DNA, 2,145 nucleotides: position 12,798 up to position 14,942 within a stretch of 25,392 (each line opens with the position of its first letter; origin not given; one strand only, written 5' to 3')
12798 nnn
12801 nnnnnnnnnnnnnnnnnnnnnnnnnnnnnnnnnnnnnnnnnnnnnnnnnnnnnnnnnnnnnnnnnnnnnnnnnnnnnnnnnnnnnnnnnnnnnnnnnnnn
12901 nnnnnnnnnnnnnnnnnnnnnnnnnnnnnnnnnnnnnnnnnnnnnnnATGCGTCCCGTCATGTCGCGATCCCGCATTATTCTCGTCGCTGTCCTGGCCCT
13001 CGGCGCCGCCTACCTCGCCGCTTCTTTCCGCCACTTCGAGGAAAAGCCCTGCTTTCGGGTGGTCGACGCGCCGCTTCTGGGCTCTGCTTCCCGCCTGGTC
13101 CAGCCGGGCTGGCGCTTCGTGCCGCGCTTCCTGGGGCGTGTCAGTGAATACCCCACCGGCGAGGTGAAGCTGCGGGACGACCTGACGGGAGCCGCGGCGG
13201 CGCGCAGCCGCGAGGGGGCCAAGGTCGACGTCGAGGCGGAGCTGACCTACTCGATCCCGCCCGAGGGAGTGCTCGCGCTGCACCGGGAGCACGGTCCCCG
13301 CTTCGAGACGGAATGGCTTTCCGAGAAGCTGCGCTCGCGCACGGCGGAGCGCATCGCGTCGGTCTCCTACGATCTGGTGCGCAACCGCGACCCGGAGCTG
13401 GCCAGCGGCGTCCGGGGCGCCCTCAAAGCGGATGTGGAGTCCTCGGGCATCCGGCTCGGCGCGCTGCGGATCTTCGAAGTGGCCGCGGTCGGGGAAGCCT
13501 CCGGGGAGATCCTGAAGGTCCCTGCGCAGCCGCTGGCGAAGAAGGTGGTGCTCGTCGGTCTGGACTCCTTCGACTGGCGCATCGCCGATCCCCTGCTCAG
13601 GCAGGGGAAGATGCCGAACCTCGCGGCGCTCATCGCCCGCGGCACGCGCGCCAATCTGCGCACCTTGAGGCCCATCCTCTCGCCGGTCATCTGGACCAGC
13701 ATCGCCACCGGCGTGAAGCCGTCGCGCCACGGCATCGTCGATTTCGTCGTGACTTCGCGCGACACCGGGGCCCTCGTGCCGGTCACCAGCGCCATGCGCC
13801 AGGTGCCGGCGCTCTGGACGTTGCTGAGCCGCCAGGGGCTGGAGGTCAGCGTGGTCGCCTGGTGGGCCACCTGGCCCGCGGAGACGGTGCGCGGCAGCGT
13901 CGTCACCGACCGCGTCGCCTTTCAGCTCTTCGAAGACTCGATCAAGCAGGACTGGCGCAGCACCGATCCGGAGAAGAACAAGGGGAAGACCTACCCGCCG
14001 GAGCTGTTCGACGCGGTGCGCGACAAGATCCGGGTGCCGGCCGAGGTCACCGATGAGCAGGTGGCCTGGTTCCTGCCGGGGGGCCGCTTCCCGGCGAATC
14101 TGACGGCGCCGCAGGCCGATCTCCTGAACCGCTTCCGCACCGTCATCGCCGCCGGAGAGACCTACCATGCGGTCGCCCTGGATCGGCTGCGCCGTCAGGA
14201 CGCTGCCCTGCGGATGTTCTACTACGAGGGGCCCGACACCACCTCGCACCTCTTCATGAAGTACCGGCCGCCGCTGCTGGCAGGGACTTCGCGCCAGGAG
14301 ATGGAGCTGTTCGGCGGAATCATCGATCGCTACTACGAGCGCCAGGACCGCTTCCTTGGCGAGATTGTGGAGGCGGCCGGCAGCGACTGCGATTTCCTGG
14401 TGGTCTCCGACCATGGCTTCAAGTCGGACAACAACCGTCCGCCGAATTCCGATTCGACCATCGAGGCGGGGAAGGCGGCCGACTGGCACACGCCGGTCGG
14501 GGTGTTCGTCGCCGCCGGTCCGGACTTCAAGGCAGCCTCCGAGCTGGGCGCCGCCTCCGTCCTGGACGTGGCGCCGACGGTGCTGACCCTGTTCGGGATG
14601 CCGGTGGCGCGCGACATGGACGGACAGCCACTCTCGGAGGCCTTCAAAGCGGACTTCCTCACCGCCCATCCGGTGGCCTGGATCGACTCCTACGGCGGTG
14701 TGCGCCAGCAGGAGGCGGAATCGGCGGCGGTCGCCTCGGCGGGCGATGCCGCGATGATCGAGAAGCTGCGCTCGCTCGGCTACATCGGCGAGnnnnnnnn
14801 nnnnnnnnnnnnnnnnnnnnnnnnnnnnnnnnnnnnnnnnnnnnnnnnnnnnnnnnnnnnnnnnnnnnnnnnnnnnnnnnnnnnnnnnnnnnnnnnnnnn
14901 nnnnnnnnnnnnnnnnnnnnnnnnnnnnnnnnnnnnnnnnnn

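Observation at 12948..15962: Giant membrane-anchored SPFH + alkaline-phosphatase-superfamily phosphodiesterase + TPR protein.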

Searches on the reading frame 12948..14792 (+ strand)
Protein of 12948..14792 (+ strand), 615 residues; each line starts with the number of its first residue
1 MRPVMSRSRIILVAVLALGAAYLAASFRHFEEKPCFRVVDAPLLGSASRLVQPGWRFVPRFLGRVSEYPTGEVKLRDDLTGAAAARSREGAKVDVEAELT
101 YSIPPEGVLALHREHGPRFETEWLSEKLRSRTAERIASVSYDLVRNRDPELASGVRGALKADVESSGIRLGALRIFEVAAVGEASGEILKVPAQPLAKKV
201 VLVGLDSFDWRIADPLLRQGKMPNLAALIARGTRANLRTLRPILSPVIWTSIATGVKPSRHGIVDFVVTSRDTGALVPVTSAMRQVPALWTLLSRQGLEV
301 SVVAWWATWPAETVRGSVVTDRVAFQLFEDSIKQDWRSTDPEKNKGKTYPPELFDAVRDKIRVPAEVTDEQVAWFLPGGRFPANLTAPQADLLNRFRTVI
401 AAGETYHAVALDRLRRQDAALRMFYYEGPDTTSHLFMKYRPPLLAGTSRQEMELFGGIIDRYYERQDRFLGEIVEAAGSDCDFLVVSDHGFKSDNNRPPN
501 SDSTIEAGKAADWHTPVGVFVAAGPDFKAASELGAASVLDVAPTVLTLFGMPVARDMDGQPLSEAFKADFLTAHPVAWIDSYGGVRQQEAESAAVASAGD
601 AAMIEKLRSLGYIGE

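Call 7: find_homologous_proteins(query=window:12948-14792:+)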
Query seq(615 aa) (615 aa): 1002 proteins with E <= 0.001 among 8000 candidates; the best 120 are listed.
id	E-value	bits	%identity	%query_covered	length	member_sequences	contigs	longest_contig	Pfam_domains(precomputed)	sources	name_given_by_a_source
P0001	0.0e+0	1291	94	99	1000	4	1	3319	PF09976.16,PF25060.1,PF13414.13,PF13374.13,PF07721.21,PF24575.2,PF00515.35,PF13424.13,PF28559.1,PF13429.13,PF01663.28,PF07719.24,PF13174.13,PF25063.1,PF13431.13,PF23914.2,PF25062.2,PF01145.32,PF13176.13,PF13428.13,PF25064.2,PF14559.13,PF13371.13,PF17874.8,PF12895.14,PF21033.5,PF13432.13,PF13181.13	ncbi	-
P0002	0.0e+0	1245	91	99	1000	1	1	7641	PF09976.16,PF13414.13,PF13374.13,PF07721.21,PF24575.2,PF00515.35,PF13424.13,PF28559.1,PF13429.13,PF01663.28,PF07719.24,PF13174.13,PF25063.1,PF13431.13,PF23914.2,PF13176.13,PF13428.13,PF25064.2,PF14559.13,PF13371.13,PF17874.8,PF12895.14,PF21033.5,PF13432.13,PF13181.13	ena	-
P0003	0.0e+0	1071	76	100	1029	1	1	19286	PF25063.1,PF13431.13,PF23914.2,PF13414.13,PF01145.32,PF13176.13,PF13428.13,PF25064.2,PF13374.13,PF07721.21,PF14559.13,PF24575.2,PF13371.13,PF00515.35,PF12895.14,PF13424.13,PF21033.5,PF13432.13,PF13429.13,PF13181.13,PF01663.28,PF07719.24,PF13174.13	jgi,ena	-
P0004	0.0e+0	1071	77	99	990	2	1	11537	PF09976.16,PF13414.13,PF13374.13,PF07721.21,PF24575.2,PF00515.35,PF13424.13,PF13429.13,PF01663.28,PF14561.13,PF07719.24,PF13174.13,PF25063.1,PF13431.13,PF23914.2,PF25062.2,PF13176.13,PF13428.13,PF25064.2,PF14559.13,PF13371.13,PF17874.8,PF12895.14,PF21033.5,PF13432.13,PF13181.13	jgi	jgi:tetratricopeptide (TPR) repeat protein/predicted AlkP superfamily phosphohydrolase/phosphomutase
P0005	0.0e+0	1066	78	97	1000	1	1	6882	PF09976.16,PF13414.13,PF13374.13,PF07721.21,PF24575.2,PF00515.35,PF13424.13,PF13429.13,PF01663.28,PF07719.24,PF13174.13,PF25063.1,PF13431.13,PF23914.2,PF25062.2,PF01145.32,PF13176.13,PF13428.13,PF25064.2,PF14559.13,PF13371.13,PF17874.8,PF12895.14,PF21033.5,PF13432.13,PF13181.13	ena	-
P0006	0.0e+0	1063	77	96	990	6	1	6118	PF09976.16,PF13414.13,PF13374.13,PF07721.21,PF24575.2,PF00515.35,PF13424.13,PF13429.13,PF01663.28,PF14561.13,PF07719.24,PF13174.13,PF20308.5,PF25063.1,PF13431.13,PF23914.2,PF25062.2,PF01145.32,PF13176.13,PF13428.13,PF25064.2,PF14559.13,PF13371.13,PF17874.8,PF12895.14,PF21033.5,PF13432.13,PF13181.13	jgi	jgi:tetratricopeptide (TPR) repeat protein/predicted AlkP superfamily phosphohydrolase/phosphomutase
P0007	0.0e+0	1054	76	99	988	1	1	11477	PF09976.16,PF13414.13,PF13374.13,PF07721.21,PF24575.2,PF00515.35,PF13424.13,PF13429.13,PF01663.28,PF14561.13,PF07719.24,PF13174.13,PF25063.1,PF13431.13,PF23914.2,PF25062.2,PF01145.32,PF13176.13,PF13428.13,PF25064.2,PF14559.13,PF13371.13,PF17874.8,PF12895.14,PF21033.5,PF13432.13,PF13181.13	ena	-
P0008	0.0e+0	1053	76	99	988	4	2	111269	PF09976.16,PF13414.13,PF13374.13,PF07721.21,PF24575.2,PF00515.35,PF13424.13,PF13429.13,PF01663.28,PF07719.24,PF13174.13,PF25063.1,PF13431.13,PF23914.2,PF25062.2,PF01145.32,PF13176.13,PF13428.13,PF25064.2,PF14559.13,PF13371.13,PF17874.8,PF12895.14,PF21033.5,PF13432.13,PF13181.13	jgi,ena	-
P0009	4.1e-296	1001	73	99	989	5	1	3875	PF10602.16,PF09976.16,PF25060.1,PF13414.13,PF13374.13,PF07721.21,PF24575.2,PF00515.35,PF13424.13,PF13429.13,PF01663.28,PF14561.13,PF07719.24,PF13174.13,PF25063.1,PF13431.13,PF23914.2,PF13176.13,PF13428.13,PF25064.2,PF14559.13,PF13371.13,PF17874.8,PF12895.14,PF21033.5,PF13432.13,PF13181.13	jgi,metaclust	metaclust:\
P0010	5.3e-296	1001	73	100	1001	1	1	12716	PF09976.16,PF13414.13,PF13374.13,PF07721.21,PF24575.2,PF00515.35,PF13424.13,PF13429.13,PF01663.28,PF07719.24,PF13174.13,PF25063.1,PF13431.13,PF23914.2,PF25062.2,PF13176.13,PF13428.13,PF25064.2,PF14559.13,PF13371.13,PF12895.14,PF21033.5,PF13432.13,PF13181.13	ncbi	-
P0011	1.8e-295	999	72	97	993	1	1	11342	PF13431.13,PF23914.2,PF13414.13,PF13176.13,PF13428.13,PF25064.2,PF13374.13,PF07721.21,PF14559.13,PF24575.2,PF13371.13,PF17874.8,PF00515.35,PF12895.14,PF13424.13,PF21033.5,PF13432.13,PF13429.13,PF13181.13,PF01663.28,PF07719.24,PF13174.13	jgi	jgi:tetratricopeptide (TPR) repeat protein/predicted AlkP superfamily pyrophosphatase or phosphodies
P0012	1.9e-295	999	72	99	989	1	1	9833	PF09976.16,PF13414.13,PF13374.13,PF07721.21,PF24575.2,PF00515.35,PF13424.13,PF13429.13,PF01663.28,PF14561.13,PF07719.24,PF13174.13,PF25063.1,PF13431.13,PF23914.2,PF01145.32,PF13176.13,PF13428.13,PF25064.2,PF14559.13,PF13371.13,PF17874.8,PF12895.14,PF21033.5,PF13432.13,PF13181.13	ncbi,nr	ncbi:MAG TPA: tetratricopeptide repeat protein [Candidatus Polarisedimenticolia bacterium]|nr:tetrat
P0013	4.5e-292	988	72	99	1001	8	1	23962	PF10602.16,PF09976.16,PF13414.13,PF00884.29,PF13374.13,PF07721.21,PF24575.2,PF00515.35,PF13424.13,PF13429.13,PF01663.28,PF07719.24,PF13174.13,PF25063.1,PF13431.13,PF23914.2,PF01145.32,PF13176.13,PF13428.13,PF25064.2,PF14559.13,PF13371.13,PF17874.8,PF12895.14,PF21033.5,PF13432.13,PF13181.13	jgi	-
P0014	8.7e-290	980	71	99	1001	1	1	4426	PF10602.16,PF09976.16,PF13414.13,PF13374.13,PF07721.21,PF24575.2,PF00515.35,PF13424.13,PF13429.13,PF01663.28,PF07719.24,PF13174.13,PF25063.1,PF13431.13,PF23914.2,PF01145.32,PF13176.13,PF13428.13,PF25064.2,PF14559.13,PF13371.13,PF17874.8,PF12895.14,PF21033.5,PF13432.13,PF13181.13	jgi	-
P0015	3.1e-288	975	71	99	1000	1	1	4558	PF09976.16,PF13414.13,PF00884.29,PF13374.13,PF07721.21,PF24575.2,PF00515.35,PF13424.13,PF13429.13,PF01663.28,PF14561.13,PF07719.24,PF13174.13,PF20308.5,PF25063.1,PF13431.13,PF23914.2,PF25062.2,PF01145.32,PF13176.13,PF13428.13,PF25064.2,PF14559.13,PF13371.13,PF17874.8,PF12895.14,PF21033.5,PF13432.13,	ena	-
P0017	3.8e-280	949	70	99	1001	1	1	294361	PF09976.16,PF13414.13,PF13374.13,PF07721.21,PF24575.2,PF00515.35,PF13424.13,PF13429.13,PF01663.28,PF07719.24,PF13174.13,PF25063.1,PF13431.13,PF23914.2,PF01145.32,PF13176.13,PF13428.13,PF25064.2,PF14559.13,PF13371.13,PF12895.14,PF21033.5,PF13432.13,PF13181.13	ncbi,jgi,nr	ncbi:MAG TPA: tetratricopeptide repeat protein [Candidatus Polarisedimenticolia bacterium]|jgi:tetra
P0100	1.4e-135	471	42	94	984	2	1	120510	PF13431.13,PF23914.2,PF13414.13,PF13176.13,PF13428.13,PF13374.13,PF07721.21,PF14559.13,PF24575.2,PF13371.13,PF00515.35,PF13424.13,PF21033.5,PF13432.13,PF13429.13,PF13181.13,PF01663.28,PF14561.13,PF07719.24,PF13174.13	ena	-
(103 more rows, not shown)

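Call 15: find_encoding_contigs(protein=P0017, flank=8000, max_places=2)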
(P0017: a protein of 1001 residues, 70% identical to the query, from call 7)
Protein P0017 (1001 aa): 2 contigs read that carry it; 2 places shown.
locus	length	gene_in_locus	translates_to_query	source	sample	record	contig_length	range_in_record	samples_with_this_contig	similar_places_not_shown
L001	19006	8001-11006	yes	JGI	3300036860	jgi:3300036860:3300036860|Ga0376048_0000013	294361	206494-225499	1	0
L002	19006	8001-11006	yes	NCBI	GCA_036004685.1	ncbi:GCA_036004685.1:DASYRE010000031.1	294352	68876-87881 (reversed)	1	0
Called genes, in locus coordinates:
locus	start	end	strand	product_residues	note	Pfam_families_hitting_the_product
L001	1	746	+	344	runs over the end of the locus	PF00069:Pkinase, PF01636:APH (faint), PF07714:PK_Tyr_Ser-Thr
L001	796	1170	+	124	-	-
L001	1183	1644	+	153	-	PF07617:DUF1579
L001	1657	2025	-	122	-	-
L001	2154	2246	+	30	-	-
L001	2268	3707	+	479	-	PF12704:MacB_PCD, PF02687:FtsX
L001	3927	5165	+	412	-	PF00375:SDF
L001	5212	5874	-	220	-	PF13176:TPR_7 (faint), PF13181:TPR_8 (faint), PF13414:TPR_11 (faint), PF13432:TPR_16, PF00515:TPR_1 (weak), PF07719:TPR_2 (weak), PF13428:TPR_14 (weak), PF14559:TPR_19 (weak), +1 more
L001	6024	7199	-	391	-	PF03150:CCP_MauG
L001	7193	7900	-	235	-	PF07719:TPR_2 (faint), PF13432:TPR_16, PF14559:TPR_19 (weak), PF13431:TPR_17 (faint), PF00515:TPR_1 (weak)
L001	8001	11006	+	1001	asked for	PF01663:Phosphodiest, PF14559:TPR_19, PF13414:TPR_11, PF13432:TPR_16, PF00515:TPR_1, PF07719:TPR_2, PF13424:TPR_12, PF13432:TPR_16, +21 more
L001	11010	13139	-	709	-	PF19313:DUF5916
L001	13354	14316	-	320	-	PF07485:DUF1529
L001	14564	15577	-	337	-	PF05150:Legionella_OMP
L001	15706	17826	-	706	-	PF13520:AA_permease_2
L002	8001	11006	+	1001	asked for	PF01663:Phosphodiest, PF14559:TPR_19, PF13414:TPR_11, PF13432:TPR_16, PF00515:TPR_1, PF07719:TPR_2, PF13424:TPR_12, PF13432:TPR_16, +21 more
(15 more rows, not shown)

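Call 16: find_encoding_contigs(protein=P0100, flank=8000, max_places=2)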
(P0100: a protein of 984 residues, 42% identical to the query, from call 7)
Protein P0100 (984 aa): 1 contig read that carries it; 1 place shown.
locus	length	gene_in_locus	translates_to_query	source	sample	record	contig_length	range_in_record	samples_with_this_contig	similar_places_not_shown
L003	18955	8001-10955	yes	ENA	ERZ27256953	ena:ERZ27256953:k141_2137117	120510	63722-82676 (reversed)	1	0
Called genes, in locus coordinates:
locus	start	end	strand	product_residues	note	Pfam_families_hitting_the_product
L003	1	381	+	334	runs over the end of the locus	PF21694:DNA_pol3_delta_C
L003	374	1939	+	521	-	PF00117:GATase, PF07722:Peptidase_C26, PF02540:NAD_synthase (weak), PF00958:GMP_synt_C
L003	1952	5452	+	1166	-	PF02811:PHP, PF07733:DNA_pol3_alpha, PF17657:DNA_pol3_finger, PF14579:HHH_6, PF01336:tRNA_anti-codon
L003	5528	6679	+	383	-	PF00438:S-AdoMet_synt_N, PF02772:S-AdoMet_synt_M, PF02773:S-AdoMet_synt_C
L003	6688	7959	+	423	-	PF05221:AdoHcyase, PF02826:2-Hacid_dh_C, PF00670:AdoHcyase_NAD, PF07991:KARI_N (weak)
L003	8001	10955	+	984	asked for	PF01663:Phosphodiest, PF14559:TPR_19, PF13414:TPR_11, PF14559:TPR_19, PF13432:TPR_16, PF13414:TPR_11, PF13414:TPR_11, PF13432:TPR_16, +20 more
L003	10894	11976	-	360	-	PF01073:3Beta_HSD, PF01370:Epimerase, PF02719:Polysacc_synt_2, PF04321:RmlD_sub_bind, PF07993:NAD_binding_4, PF13460:NAD_binding_10 (weak), PF16363:GDP_Man_Dehyd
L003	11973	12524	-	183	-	PF00908:dTDP_sugar_isom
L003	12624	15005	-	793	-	PF03739:LptF_LptG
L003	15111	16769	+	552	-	PF14691:Fer4_20, PF00070:Pyr_redox (faint), PF07992:Pyr_redox_2, PF13738:Pyr_redox_3 (faint), PF13450:NAD_binding_8 (weak)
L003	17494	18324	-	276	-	PF02195:ParB_N, PF17762:HTH_ParB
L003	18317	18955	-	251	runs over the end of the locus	PF00142:Fer4_NifH (weak), PF01656:CbiA, PF02374:ArsA_ATPase, PF06564:CBP_BcsQ, PF09140:MipZ, PF10609:ParA, PF13614:AAA_31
